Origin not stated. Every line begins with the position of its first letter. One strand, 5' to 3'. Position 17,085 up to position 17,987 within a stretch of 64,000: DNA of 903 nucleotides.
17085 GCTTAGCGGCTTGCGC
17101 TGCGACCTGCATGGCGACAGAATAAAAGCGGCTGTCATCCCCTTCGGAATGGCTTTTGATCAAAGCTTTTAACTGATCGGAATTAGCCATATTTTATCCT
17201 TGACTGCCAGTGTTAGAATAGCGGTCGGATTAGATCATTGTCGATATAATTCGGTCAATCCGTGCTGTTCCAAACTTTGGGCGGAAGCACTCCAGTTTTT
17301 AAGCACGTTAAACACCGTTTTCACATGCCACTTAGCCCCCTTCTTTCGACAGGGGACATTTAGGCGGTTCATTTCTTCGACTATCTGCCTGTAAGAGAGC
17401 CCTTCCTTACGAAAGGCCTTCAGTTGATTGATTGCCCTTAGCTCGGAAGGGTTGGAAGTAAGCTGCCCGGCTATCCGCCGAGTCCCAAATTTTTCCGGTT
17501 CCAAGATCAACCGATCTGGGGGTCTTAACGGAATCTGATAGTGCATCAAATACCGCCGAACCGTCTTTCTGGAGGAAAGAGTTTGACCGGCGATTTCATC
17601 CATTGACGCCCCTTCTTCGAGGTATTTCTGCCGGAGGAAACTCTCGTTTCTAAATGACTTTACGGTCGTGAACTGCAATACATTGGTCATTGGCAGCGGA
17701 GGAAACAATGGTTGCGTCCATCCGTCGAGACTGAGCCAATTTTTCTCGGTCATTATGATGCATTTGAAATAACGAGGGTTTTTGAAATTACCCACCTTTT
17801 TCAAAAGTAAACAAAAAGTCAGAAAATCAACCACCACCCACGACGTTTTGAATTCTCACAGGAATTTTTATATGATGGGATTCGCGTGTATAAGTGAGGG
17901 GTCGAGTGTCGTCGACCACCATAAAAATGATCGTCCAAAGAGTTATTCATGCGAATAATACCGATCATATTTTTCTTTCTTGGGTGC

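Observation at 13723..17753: AAA+ ATPase plus S8 subtilase two-gene cassette (IetAS-like candidate defence module) preceded by an HTH/recombinase-domain gene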

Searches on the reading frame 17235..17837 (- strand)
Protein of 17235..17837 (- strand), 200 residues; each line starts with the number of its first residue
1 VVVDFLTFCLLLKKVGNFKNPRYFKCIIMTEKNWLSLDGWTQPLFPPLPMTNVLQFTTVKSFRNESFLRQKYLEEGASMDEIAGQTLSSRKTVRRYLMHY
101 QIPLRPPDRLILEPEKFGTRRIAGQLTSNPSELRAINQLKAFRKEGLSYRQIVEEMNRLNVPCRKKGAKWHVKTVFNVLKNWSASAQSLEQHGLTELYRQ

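Call 3: search_protein_families(library=padloc, proteins=[window:17235-17837:-], max_evalue=0.01)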
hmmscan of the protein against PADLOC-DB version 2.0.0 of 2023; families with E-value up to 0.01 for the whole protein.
window:17235-17837:- (200 aa): 0 families

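Call 4: search_protein_families(library=pfam, proteins=[window:17235-17837:-], max_evalue=0.01)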
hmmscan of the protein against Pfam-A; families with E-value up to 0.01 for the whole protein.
window:17235-17837:- (200 aa): 3 families
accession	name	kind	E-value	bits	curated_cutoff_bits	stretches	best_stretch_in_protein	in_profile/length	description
PF07508.19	Recombinase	-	0.00041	21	21.1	1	145-181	16-51/102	Recombinase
PF08281.18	Sigma70_r4_2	-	0.0032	17.5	25.7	0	75-98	25-48/54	Sigma-70, region 4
PF13384.12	HTH_23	-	0.0061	16.8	24.6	0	132-157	4-28/50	Homeodomain-like domain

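Call 5: search_protein_families(library=ncbifam, proteins=[window:17235-17837:-], max_evalue=0.01)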
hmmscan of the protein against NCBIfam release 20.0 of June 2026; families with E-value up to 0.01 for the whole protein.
window:17235-17837:- (200 aa): 1 family
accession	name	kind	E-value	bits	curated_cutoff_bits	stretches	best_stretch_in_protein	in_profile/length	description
NF033546.1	transpos_IS21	equivalog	0.0011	18.6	160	1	71-182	3-98/294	IS21 family transposase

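Call 23: find_homologous_proteins(query=window:17235-17753:-)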
Query window:17235-17753:- (172 aa): 10 proteins with E <= 0.001 among 26 candidates.
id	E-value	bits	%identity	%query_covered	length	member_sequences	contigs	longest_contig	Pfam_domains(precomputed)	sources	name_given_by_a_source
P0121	4.3e-74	266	100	71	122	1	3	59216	-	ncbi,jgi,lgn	-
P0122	1.2e-64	235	69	85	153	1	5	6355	-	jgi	jgi:histidyl-tRNA synthetase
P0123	3.4e-63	230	69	88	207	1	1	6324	-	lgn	-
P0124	1.2e-58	215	71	79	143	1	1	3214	-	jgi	-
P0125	5.5e-58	213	64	86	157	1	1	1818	-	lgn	-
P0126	1.3e-53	199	64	83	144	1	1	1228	-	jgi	-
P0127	6.9e-42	161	71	65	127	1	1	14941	-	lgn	-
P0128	1.4e-41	160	72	60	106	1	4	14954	-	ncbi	ncbi:MAG: hypothetical protein ACXWRE_03720 [Pseudobdellovibrionaceae bacterium]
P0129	1.8e-38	150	68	59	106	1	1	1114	-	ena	-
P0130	4.1e-27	113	76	38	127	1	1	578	-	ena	-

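Call 24: find_encoding_contigs(protein=P0128, flank=7000, max_places=3)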
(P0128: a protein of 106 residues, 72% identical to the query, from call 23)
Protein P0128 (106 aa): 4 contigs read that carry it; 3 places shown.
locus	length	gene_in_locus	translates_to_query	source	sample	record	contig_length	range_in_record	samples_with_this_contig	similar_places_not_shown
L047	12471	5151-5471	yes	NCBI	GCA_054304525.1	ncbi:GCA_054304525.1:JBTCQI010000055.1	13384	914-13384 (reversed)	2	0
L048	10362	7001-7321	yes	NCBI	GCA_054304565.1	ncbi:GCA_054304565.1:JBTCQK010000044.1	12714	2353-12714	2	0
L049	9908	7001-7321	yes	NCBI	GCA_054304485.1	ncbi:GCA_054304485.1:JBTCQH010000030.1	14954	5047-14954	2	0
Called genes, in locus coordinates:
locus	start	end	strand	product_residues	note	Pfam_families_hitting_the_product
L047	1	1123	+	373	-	?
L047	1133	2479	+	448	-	PF04349:MdoG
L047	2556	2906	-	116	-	PF00903:Glyoxalase (weak)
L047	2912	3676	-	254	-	-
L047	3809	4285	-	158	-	PF00903:Glyoxalase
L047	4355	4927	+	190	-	PF13560:HTH_31 (weak), PF01381:HTH_3, PF13443:HTH_26 (weak), PF07883:Cupin_2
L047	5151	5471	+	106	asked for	-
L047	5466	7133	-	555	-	PF19614:DUF6119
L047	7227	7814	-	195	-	-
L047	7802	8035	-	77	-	PF13560:HTH_31 (weak), PF01381:HTH_3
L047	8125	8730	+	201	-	-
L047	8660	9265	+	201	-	-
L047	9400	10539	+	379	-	PF04116:FA_hydroxylase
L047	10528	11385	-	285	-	PF00487:FA_desaturase (weak)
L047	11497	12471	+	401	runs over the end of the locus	PF01073:3Beta_HSD, PF01370:Epimerase, PF07993:NAD_binding_4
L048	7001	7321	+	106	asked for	-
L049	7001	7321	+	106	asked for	-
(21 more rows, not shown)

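Call 25: find_encoding_contigs(protein=P0122, flank=7000, max_places=3)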
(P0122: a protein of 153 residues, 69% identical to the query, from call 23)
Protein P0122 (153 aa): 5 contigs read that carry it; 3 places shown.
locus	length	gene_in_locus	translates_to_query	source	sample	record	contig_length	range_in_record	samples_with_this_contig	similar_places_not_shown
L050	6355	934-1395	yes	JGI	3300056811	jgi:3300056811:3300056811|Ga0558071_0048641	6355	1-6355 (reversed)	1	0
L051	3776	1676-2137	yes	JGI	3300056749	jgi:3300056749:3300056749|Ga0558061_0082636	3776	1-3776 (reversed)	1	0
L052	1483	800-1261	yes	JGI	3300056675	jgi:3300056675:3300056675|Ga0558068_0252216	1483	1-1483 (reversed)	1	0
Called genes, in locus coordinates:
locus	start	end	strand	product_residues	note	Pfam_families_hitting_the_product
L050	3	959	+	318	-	?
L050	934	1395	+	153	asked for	-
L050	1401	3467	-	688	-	PF13175:AAA_15, PF13304:AAA_21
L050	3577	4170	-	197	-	PF00239:Resolvase, PF02796:HTH_7 (weak)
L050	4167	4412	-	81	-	-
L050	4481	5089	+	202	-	-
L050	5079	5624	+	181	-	-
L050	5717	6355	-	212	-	?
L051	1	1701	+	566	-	?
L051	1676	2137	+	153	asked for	-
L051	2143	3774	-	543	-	PF13175:AAA_15, PF13304:AAA_21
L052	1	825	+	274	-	?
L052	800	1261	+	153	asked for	-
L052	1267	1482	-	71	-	?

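Call 26: find_encoding_contigs(protein=P0121, flank=10000, max_places=4)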
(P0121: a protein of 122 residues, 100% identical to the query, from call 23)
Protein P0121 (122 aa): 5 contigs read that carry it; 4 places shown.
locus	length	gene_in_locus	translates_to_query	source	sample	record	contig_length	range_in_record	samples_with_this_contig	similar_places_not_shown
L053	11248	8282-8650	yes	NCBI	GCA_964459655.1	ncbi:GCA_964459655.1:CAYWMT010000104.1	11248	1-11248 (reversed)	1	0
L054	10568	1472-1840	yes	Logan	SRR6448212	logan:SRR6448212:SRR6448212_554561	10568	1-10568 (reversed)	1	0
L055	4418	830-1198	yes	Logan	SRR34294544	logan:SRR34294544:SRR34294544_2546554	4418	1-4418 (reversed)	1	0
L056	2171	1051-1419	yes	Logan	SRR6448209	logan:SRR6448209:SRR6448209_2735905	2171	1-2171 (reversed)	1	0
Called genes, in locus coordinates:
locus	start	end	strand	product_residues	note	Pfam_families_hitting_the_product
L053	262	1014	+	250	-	-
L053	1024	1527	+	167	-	PF00027:cNMP_binding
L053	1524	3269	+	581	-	PF03485:Arg_tRNA_synt_N, PF00750:tRNA-synt_1d, PF05746:DALR_1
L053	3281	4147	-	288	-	PF00126:HTH_1, PF03466:LysR_substrate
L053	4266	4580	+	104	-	-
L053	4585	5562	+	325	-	-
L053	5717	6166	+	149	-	PF05973:Gp49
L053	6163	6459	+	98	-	-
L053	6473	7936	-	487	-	PF17899:Peptidase_M61_N, PF05299:Peptidase_M61 (faint)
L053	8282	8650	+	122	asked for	-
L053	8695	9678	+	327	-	PF20720:nSTAND3 (faint), PF00004:AAA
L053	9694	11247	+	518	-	?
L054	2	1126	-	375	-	?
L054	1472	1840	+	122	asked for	-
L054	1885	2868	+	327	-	PF20720:nSTAND3 (faint), PF00004:AAA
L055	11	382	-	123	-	-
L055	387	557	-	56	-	PF19124:DUF5808 (weak)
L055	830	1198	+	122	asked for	-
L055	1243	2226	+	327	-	PF20720:nSTAND3 (faint), PF00004:AAA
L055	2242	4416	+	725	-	?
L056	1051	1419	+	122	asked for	-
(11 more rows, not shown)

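Call 32: find_encoding_contigs(protein=P0127, flank=8000, max_places=2)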
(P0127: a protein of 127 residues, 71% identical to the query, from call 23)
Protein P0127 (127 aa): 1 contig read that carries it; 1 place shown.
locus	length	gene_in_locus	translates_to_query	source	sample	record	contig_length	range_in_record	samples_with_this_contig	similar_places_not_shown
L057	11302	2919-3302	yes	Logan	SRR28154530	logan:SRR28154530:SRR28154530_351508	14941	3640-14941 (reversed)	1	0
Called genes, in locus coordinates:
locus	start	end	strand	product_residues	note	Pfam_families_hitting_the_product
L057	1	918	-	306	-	?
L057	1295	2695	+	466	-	PF18820:BD_b_sandwich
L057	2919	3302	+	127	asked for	-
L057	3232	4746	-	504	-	-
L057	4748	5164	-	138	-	-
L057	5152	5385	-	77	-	PF13560:HTH_31 (weak), PF01381:HTH_3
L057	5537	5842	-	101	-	PF27389:AZC_3924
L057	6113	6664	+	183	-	PF01584:CheW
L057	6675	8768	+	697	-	PF00015:MCPsignal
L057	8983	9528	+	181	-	PF00072:Response_reg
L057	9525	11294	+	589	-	PF01627:Hpt, PF02895:H-kinase_dim (weak), PF02518:HATPase_c, PF01584:CheW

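Call 33: find_encoding_contigs(protein=P0123, flank=8000, max_places=2)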
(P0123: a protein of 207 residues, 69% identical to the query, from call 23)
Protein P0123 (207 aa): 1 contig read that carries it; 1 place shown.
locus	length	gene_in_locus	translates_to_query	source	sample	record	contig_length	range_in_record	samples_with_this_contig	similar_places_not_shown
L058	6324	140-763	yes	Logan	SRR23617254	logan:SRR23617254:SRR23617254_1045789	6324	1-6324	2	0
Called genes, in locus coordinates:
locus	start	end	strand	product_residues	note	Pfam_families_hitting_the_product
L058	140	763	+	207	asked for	-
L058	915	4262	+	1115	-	-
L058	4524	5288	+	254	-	PF03796:DnaB_C (faint)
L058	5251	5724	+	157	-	PF13936:HTH_38 (faint), PF07508:Recombinase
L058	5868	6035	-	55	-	-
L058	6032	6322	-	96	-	?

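Call 36: search_protein_families(library=pfam, proteins=[L051:4-1701:+, L057:3232-4746:-, L057:4748-5164:-, L058:915-4262:+, L058:4524-5288:+, L047:5466-7133:-, L047:7227-7814:-, L050:1401-3467:-, L055:11-382:-], max_evalue=0.01)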
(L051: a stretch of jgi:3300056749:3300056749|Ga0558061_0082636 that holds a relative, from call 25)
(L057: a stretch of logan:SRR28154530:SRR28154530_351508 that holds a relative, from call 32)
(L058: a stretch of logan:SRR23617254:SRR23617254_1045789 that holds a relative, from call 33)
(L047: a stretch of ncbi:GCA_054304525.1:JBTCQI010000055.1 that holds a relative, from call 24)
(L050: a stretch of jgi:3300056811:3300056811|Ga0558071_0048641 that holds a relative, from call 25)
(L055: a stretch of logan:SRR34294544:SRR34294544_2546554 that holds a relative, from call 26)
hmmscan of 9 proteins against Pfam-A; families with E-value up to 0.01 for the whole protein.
L051:4-1701:+ (565 aa): 2 families
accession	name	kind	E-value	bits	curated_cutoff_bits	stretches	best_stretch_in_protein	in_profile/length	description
PF00239.26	Resolvase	-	5.1e-18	66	23.3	1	49-178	11-139/145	Resolvase, N terminal domain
PF07508.19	Recombinase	-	4.5e-10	40.1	21.1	1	213-313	2-100/102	Recombinase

L057:3232-4746:- (504 aa): 2 families
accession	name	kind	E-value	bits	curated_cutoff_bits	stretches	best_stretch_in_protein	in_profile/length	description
PF00583.31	Acetyltransf_1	-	0.0025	18.5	20.7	1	181-278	16-105/116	Acetyltransferase (GNAT) family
PF13673.13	Acetyltransf_10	-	0.0027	18.1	23.6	1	226-298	52-115/128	Acetyltransferase (GNAT) domain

L057:4748-5164:- (138 aa): 1 family
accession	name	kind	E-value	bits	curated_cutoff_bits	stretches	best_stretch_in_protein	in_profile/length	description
PF04266.20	ASCH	-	0.0001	23.4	21.2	1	14-75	1-61/103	ASCH domain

L058:915-4262:+ (1115 aa): 10 families
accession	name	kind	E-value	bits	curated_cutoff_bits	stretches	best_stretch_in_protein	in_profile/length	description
PF08448.16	PAS_4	-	1.8e-40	138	23.1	4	325-439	1-108/110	PAS fold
PF00072.30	Response_reg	-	1.1e-25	90.3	30.2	1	989-1098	1-110/111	Response regulator receiver domain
PF02518.31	HATPase_c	-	6.6e-23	81.7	26.4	1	836-955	2-107/111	Histidine kinase-, DNA gyrase B-, and HSP90-like ATPase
PF00512.31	HisKA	-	4.2e-21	75.2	26.9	1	723-788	2-66/66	His Kinase A (phospho-acceptor) domain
PF00989.32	PAS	-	7.4e-21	74.7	22.6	2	322-436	4-113/113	PAS fold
PF08447.18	PAS_3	-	8.8e-17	61.6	25.6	1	494-564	18-88/89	PAS fold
PF13426.13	PAS_9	-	4e-15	56.4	27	1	352-438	22-103/103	PAS domain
PF13596.12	PAS_10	-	1.6e-08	35.5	22.1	1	351-437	29-106/106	PAS domain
PF13188.13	PAS_8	-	5.9e-06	26.4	21.8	0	584-633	2-52/65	PAS domain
PF17201.10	Cache_3-Cache_2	-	0.0072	16.1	27.7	0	415-440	163-188/299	Cache 3/Cache 2 fusion domain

L058:4524-5288:+ (254 aa): 5 families
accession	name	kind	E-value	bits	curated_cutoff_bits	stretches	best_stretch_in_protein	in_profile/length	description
PF03796.21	DnaB_C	-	4.1e-07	30.1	27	1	8-45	19-57/255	DnaB-like helicase C terminal domain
PF25199.1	nSTAND_NTPase5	-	8.6e-05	22.8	34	1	7-71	40-88/145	Novel STAND NTPase 5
PF20720.3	nSTAND3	-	9.7e-05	22.5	27.2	1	10-42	19-51/155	Novel STAND NTPase 3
PF13173.12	AAA_14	-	0.0059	17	27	0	9-102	3-74/129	AAA domain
PF08433.16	KTI12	-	0.0059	16.6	22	0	10-40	3-33/271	Chromatin associated protein KTI12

L047:5466-7133:- (555 aa): 1 family
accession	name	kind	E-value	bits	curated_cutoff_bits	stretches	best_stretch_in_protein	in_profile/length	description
PF19614.4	DUF6119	-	9.1e-98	328.6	27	1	22-541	2-523/524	Family of unknown function (DUF6119)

L047:7227-7814:- (195 aa): 3 families
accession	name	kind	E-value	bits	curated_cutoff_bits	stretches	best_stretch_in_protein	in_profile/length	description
PF02796.21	HTH_7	-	2.6e-05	24.7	23.8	1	149-185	1-40/45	Helix-turn-helix domain of resolvase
PF19575.5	HTH_58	-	0.0028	18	23.8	1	157-190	17-50/62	Helix-turn-helix domain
PF00239.26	Resolvase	-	0.0071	16.9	23.3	0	52-146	53-144/145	Resolvase, N terminal domain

L050:1401-3467:- (688 aa): 4 families
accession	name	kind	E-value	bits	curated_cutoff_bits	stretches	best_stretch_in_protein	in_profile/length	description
PF13175.12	AAA_15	-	2.9e-26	93.4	32.1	1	1-415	1-374/374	AAA ATPase domain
PF13304.12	AAA_21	-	3e-17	64.1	27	1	238-416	165-304/304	AAA domain, putative AbiEii toxin, Type IV TA system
PF02463.25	SMC_N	-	3.9e-05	23.6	40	1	3-44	2-46/220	RecF/RecN/SMC N terminal domain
PF11398.14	DUF2813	-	7.4e-05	22.7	21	1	1-90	1-89/372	Protein of unknown function (DUF2813)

L055:11-382:- (123 aa): 0 families

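Call 37: search_protein_families(library=padloc, proteins=[L051:4-1701:+, L057:3232-4746:-, L057:4748-5164:-, L058:915-4262:+, L058:4524-5288:+, L047:5466-7133:-, L047:7227-7814:-, L050:1401-3467:-], max_evalue=0.01)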
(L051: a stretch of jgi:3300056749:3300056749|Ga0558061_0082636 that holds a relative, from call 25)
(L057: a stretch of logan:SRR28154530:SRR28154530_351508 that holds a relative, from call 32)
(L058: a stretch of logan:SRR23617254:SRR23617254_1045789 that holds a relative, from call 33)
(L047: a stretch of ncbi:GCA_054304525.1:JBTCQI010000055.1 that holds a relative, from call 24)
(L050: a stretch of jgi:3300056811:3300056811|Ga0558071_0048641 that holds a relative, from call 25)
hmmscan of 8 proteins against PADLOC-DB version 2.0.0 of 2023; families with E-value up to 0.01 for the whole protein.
L051:4-1701:+ (565 aa): 0 families

L057:3232-4746:- (504 aa): 6 families
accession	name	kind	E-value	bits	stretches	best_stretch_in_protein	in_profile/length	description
PDLC04421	PDC-M11A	-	6.6e-135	448.5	1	4-492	2-482/486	-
PDLC04422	PDC-M11A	-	5.5e-108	360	1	4-492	2-490/501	-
PDLC04417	PDC-M11A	-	2.9e-86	288.4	1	4-492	2-490/501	-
PDLC04420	PDC-M11A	-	1.6e-81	272.1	1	121-494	6-375/376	-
PDLC04419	PDC-M11A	-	3.2e-41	139.8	1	159-490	12-344/357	-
PDLC04418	PDC-M11A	-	1.9e-13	48.1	1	165-382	98-310/444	-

L057:4748-5164:- (138 aa): 3 families
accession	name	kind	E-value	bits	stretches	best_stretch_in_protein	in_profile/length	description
PDLC04425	PDC-M11B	-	9.5e-30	101.8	1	11-133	2-121/132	-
PDLC04424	PDC-M11B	-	1.4e-26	91.1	1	8-135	6-130/142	-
PDLC04423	PDC-M11B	-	1.3e-12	46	1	14-134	1-118/164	-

L058:915-4262:+ (1115 aa): 2 families
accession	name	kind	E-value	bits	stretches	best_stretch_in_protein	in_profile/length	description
PDLC04647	PDC-M43B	-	0.00087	16.4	1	789-937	180-322/347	-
PDLC00405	SduA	-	0.0068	13.9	0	988-1050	8-70/323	DUF4263 domain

L058:4524-5288:+ (254 aa): 2 families
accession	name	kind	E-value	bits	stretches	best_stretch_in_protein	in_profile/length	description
PDLC04140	mad8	-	7.5e-08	30.2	1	7-162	26-128/314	mads_8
PDLC01252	Cas3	-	0.0051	14.3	0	90-177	112-194/324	CAS-I; effector_G3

L047:5466-7133:- (555 aa): 0 families

L047:7227-7814:- (195 aa): 0 families

L050:1401-3467:- (688 aa): 119 families (the best 25 are shown)
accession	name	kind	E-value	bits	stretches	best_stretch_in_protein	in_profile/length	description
PDLC02979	AriA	-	1.4e-28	98.8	1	1-415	1-373/373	-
PDLC02358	Old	-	7.3e-25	85.8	2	371-552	284-465/578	Old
PDLC02335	AbiLi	-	3.1e-17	60.6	1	3-434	50-257/326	AbiLi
PDLC02980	AriA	-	7.7e-17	60.2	2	306-416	209-304/304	-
PDLC00075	GajA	-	7.7e-17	59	2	346-545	247-434/536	AAA ATPase domain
PDLC00271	PtuA1|PtuA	-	5.9e-16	57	2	372-458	279-361/421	AAA ATPase domain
PDLC04168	GajA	-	7.4e-16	55.9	2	372-541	277-440/570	-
PDLC02915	ATPase-Toprim_I-B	-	8.5e-16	55.9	2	1-43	1-42/623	-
PDLC00289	PtuA1|PtuA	-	2.6e-15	54.4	1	167-434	52-311/404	AAA ATPase domain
PDLC00067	GajA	-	8.8e-15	52.2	2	2-43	4-44/604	AAA ATPase domain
PDLC04182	HEC-01A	-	2.3e-14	51.2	2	335-464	273-400/406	-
PDLC02981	AriAB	-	1.5e-13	48.3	2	369-416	328-378/694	-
PDLC00278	PtuA1|PtuA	-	6.2e-13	46.8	2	372-457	288-369/436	AAA ATPase domain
PDLC00072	GajA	-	1.2e-12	45.1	2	373-474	348-445/709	AAA ATPase domain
PDLC00091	GajA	-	1.3e-12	45.3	2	373-478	298-403/627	AAA ATPase domain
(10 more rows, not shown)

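Call 68: find_related_loci(query=A3, collection=metagenome_contigs, flank=8000)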
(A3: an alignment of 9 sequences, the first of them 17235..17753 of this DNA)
Query A3 (172 aa) in metagenome_contigs; peptide patterns used: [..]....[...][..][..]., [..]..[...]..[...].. (x = any residue, [..] = any of these).
413 stretches matched a pattern; 2 encode a relative of the query (tblastn E <= 1e-3); 2 distinct loci.
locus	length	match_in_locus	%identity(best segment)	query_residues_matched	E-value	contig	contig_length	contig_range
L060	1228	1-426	64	20-161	2e-66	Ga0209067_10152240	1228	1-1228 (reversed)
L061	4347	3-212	51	83-152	1e-21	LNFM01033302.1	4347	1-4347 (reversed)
